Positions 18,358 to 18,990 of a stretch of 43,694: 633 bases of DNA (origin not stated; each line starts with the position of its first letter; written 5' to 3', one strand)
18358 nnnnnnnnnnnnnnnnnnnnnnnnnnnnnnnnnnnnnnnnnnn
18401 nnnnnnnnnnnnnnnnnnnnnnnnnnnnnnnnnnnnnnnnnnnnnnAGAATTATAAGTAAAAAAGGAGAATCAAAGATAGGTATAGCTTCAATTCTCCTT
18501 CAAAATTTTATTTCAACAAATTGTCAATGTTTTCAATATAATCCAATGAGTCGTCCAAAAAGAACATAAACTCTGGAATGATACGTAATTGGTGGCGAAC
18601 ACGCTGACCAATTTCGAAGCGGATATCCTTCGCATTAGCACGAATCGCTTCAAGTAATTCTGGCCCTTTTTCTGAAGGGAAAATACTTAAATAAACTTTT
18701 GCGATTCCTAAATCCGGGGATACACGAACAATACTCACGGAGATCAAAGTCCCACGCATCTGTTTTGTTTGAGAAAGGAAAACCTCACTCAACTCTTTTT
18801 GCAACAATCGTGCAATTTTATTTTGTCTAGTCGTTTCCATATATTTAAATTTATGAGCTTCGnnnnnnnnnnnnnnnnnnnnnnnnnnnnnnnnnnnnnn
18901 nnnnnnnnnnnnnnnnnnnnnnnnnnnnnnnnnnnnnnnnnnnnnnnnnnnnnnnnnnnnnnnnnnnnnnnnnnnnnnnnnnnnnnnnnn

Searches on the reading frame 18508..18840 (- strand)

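Call 13: search_protein_families(library=pfam, proteins=[window:18508-18840:-])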
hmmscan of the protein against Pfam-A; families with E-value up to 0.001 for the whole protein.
window:18508-18840:- (110 aa): 1 family
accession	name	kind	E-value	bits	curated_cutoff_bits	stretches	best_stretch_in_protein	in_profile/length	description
PF02033.23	RBFA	-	1.3e-26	93.3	34.7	1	5-109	1-105/105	Ribosome-binding factor A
